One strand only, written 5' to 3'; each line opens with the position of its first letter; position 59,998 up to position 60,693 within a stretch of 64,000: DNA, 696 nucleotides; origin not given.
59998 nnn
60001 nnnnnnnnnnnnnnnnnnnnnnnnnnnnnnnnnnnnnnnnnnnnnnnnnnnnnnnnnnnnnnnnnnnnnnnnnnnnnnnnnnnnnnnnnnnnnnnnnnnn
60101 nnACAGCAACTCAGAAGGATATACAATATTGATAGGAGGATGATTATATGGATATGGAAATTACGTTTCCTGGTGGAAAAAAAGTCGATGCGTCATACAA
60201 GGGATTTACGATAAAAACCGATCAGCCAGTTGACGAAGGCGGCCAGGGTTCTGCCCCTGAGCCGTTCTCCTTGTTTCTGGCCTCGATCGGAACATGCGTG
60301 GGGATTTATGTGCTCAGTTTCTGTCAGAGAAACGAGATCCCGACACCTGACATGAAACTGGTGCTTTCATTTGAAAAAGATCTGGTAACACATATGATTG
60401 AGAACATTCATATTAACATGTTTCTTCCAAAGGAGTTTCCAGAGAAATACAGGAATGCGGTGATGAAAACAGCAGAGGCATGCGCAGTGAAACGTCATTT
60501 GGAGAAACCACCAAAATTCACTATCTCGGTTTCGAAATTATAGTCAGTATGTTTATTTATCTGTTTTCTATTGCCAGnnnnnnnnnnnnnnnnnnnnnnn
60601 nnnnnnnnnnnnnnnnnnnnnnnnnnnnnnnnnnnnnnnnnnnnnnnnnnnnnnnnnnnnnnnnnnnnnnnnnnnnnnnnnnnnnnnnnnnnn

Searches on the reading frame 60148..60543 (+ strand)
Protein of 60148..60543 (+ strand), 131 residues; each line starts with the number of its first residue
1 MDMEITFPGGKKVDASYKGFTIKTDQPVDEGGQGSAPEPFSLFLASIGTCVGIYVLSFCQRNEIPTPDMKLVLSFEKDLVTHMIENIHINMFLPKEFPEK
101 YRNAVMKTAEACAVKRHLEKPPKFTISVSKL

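Call 46: search_protein_families(library=pfam, proteins=[window:60148-60543:+])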
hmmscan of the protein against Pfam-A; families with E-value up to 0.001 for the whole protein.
window:60148-60543:+ (131 aa): 1 family
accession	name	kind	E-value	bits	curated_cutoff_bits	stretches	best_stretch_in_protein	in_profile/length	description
PF02566.24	OsmC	-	7.1e-14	52.5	27.5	1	32-126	1-99/100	OsmC-like protein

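Call 62: search_protein_families(library=ncbifam, proteins=[window:60148-60543:+])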
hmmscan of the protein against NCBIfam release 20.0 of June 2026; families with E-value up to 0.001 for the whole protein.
window:60148-60543:+ (131 aa): 2 families
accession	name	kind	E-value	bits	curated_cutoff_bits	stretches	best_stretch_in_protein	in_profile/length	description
TIGR03549.1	TIGR03549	equivalog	3.5e-20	71.8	900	1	6-127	5-126/723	OsmC domain/YcaO domain-containing protein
NF041052.1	OsmC_like_Se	domain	3.8e-10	39.8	95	1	11-124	14-136/144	OsmC-related (seleno)protein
